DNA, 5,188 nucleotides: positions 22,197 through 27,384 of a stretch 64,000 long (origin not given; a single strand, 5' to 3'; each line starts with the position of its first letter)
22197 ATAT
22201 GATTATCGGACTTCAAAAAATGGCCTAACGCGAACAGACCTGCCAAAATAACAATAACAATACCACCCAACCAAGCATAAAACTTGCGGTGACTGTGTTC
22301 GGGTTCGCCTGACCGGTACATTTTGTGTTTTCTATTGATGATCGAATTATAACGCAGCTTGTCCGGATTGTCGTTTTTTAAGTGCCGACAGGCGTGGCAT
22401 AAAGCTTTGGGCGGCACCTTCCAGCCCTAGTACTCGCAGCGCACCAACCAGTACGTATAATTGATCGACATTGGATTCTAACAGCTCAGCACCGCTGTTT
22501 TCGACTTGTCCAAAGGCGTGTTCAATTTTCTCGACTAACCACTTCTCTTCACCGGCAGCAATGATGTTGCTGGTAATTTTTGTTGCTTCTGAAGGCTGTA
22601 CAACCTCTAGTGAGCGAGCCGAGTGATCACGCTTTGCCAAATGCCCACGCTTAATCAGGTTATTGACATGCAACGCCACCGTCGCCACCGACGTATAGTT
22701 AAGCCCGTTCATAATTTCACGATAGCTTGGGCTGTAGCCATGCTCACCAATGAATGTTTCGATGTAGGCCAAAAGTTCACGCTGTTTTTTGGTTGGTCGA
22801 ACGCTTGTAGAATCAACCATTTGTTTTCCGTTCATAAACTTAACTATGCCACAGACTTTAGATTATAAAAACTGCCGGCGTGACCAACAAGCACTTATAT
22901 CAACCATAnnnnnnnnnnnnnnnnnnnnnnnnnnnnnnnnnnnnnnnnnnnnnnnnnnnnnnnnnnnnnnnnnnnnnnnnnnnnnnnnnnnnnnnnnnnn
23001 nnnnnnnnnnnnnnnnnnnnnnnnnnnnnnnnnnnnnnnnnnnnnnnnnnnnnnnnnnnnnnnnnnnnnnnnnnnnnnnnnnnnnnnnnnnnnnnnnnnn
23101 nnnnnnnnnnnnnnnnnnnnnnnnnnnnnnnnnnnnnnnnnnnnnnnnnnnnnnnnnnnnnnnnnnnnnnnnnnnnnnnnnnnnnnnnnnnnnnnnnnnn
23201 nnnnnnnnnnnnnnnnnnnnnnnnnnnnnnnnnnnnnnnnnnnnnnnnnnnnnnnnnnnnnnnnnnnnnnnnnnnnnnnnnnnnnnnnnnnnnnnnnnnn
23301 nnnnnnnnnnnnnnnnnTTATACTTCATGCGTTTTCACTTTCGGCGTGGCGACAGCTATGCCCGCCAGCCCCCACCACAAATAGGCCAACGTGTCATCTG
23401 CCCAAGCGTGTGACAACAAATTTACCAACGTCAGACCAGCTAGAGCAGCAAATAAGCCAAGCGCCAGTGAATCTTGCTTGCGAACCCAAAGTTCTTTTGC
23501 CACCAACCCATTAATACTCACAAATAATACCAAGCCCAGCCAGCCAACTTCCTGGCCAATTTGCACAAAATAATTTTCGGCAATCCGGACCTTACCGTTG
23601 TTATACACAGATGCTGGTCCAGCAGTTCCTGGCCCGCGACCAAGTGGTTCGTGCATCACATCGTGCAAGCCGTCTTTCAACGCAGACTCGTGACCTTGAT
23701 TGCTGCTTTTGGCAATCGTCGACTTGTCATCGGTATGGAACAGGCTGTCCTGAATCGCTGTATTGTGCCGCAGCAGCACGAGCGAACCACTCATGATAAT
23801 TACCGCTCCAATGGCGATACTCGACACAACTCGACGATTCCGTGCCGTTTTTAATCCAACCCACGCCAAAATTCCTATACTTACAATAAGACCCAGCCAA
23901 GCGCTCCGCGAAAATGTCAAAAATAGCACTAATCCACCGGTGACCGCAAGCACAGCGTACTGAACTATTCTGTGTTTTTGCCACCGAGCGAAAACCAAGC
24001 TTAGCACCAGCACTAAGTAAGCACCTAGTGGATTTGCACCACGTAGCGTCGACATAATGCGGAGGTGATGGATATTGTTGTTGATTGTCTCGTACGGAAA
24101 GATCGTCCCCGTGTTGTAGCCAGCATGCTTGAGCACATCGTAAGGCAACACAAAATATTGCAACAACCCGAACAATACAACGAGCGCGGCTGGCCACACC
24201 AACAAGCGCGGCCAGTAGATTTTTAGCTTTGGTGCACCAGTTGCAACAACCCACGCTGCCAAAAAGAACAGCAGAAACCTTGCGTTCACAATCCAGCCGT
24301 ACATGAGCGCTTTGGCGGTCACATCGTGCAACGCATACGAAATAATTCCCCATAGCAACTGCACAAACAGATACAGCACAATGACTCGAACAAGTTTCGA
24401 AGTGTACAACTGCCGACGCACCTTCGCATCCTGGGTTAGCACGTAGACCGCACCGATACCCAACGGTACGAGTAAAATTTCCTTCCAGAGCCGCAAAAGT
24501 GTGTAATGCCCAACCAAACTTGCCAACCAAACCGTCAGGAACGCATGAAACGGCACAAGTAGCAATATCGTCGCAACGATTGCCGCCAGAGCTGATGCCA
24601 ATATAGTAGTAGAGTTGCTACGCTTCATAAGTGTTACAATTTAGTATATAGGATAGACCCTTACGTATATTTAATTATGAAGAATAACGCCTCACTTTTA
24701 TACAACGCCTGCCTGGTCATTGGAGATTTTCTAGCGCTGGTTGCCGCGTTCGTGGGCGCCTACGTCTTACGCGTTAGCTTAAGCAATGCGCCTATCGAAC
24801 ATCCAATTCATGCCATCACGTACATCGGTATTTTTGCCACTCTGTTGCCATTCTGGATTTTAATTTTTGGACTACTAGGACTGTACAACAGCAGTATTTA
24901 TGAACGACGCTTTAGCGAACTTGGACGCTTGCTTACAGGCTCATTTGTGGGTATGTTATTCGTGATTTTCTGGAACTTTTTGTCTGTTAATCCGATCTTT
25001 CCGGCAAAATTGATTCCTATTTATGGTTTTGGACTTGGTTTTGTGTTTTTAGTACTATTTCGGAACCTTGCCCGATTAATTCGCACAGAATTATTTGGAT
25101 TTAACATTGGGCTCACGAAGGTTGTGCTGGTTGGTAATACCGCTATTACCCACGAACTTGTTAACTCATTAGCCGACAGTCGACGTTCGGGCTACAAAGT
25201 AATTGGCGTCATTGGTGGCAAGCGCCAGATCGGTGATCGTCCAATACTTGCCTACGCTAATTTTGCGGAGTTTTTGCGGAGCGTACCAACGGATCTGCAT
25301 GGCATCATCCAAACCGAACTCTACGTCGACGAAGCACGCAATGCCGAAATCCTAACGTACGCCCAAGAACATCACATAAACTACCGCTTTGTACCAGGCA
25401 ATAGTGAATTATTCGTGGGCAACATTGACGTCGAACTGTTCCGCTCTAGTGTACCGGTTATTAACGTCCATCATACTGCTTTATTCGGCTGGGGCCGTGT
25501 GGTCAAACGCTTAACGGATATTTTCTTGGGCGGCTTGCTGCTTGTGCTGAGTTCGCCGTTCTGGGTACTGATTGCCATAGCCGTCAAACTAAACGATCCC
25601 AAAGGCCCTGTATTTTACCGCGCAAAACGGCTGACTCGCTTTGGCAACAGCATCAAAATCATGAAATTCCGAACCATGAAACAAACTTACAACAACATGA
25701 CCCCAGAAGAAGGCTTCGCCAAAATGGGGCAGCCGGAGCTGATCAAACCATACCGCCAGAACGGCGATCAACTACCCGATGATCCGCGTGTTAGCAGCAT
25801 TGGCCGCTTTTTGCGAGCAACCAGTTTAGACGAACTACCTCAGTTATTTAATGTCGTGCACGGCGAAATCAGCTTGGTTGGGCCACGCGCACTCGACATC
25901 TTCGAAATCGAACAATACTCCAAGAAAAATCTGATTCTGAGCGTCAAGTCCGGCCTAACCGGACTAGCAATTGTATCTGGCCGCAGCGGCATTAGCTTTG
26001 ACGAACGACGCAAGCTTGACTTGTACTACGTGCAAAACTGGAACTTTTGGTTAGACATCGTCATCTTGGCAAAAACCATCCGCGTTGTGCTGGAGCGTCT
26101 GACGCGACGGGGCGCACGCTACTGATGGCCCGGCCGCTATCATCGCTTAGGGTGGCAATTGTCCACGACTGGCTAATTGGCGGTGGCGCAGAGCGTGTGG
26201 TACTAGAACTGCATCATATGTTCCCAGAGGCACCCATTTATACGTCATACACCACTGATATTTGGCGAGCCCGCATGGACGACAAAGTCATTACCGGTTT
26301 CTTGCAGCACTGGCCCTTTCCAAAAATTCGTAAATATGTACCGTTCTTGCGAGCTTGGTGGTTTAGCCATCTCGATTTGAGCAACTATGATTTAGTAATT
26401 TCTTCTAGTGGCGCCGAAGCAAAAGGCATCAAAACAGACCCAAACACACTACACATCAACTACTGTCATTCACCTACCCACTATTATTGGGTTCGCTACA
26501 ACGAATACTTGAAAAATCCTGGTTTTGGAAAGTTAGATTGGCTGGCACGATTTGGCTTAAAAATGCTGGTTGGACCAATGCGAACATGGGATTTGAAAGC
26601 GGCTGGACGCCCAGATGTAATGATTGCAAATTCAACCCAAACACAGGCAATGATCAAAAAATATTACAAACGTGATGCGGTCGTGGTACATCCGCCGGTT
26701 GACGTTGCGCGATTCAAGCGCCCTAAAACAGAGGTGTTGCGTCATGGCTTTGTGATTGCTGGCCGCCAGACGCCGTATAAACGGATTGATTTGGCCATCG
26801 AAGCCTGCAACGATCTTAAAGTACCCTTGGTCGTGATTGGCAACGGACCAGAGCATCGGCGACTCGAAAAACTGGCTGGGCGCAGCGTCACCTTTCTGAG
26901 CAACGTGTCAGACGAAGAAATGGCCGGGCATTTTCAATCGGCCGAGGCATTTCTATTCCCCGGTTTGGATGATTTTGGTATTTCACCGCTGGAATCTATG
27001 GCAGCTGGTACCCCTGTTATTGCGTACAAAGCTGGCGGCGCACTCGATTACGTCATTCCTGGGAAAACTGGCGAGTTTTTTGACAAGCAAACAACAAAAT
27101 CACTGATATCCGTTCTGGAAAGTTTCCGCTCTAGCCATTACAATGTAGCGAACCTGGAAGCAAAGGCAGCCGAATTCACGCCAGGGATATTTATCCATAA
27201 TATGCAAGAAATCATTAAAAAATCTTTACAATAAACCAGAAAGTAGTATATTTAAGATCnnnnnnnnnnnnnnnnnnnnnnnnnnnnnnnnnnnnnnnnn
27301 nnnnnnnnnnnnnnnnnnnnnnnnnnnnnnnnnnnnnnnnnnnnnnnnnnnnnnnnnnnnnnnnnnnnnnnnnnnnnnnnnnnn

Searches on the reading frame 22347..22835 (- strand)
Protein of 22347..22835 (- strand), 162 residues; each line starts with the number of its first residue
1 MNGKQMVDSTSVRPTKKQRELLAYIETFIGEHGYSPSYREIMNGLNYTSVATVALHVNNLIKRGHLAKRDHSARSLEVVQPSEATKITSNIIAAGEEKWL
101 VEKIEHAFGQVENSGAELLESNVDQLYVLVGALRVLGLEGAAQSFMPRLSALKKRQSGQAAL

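Call 120: search_protein_families(library=pfam, proteins=[window:22347-22835:-], max_evalue=0.001)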
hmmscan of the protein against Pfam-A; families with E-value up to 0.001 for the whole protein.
window:22347-22835:- (162 aa): 1 family
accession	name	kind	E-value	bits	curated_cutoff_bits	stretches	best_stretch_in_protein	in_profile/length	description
PF01726.22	LexA_DNA_bind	-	1.7e-13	50.6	23.7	1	15-74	5-64/65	LexA DNA binding domain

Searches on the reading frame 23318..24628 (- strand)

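Call 65: search_protein_families(library=pfam, proteins=[window:23318-24628:-], max_evalue=0.0001)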
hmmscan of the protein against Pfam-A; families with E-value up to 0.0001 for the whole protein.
window:23318-24628:- (436 aa): 1 family
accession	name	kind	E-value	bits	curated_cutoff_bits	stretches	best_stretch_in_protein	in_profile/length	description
PF04932.20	Wzy_C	-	1.3e-14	54.7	31.7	1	227-370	2-149/149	O-Antigen ligase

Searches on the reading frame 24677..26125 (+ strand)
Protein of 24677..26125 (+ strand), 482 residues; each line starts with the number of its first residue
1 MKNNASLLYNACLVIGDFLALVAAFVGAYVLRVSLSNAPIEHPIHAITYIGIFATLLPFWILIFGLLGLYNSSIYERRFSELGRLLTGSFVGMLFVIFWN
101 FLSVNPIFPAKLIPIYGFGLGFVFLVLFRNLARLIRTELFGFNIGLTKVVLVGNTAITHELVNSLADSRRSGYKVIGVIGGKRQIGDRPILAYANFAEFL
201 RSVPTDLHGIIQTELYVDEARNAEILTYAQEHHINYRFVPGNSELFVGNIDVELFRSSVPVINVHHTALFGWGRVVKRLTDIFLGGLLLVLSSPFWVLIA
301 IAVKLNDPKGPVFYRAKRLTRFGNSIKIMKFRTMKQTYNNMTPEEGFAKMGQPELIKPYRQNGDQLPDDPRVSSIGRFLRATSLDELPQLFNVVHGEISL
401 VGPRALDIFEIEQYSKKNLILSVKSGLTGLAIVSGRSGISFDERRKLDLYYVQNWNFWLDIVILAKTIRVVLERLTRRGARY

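Call 9: search_protein_families(library=pfam, proteins=[window:24677-26125:+], max_evalue=0.001)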
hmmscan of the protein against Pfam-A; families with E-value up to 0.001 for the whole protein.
window:24677-26125:+ (482 aa): 2 families
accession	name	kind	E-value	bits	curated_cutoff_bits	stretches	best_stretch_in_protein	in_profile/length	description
PF02397.22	Bac_transf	-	8.4e-55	185.5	27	1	277-472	1-178/179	Bacterial sugar transferase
PF13727.12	CoA_binding_3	-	2.7e-06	28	25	1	66-189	2-125/175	CoA-binding domain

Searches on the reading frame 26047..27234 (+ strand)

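Call 9: search_protein_families(library=pfam, proteins=[window:26047-27234:+], max_evalue=0.001)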
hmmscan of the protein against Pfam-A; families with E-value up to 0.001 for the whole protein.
window:26047-27234:+ (395 aa): 4 families
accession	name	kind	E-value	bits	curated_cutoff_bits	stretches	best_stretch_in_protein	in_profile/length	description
PF00534.26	Glycos_transf_1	-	7.9e-24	84.5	26.4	1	235-361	18-156/172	Glycosyl transferases group 1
PF13692.12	Glyco_trans_1_4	-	1.6e-18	67.7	27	1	235-354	4-133/142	Glycosyl transferases group 1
PF13439.12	Glyco_transf_4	-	1.6e-08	35.2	28.5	1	46-222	2-170/170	Glycosyltransferase Family 4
PF20706.3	GT4-conflict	-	2e-06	27.5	26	1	200-336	162-320/385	Family 4 Glycosyltransferase in conflict systems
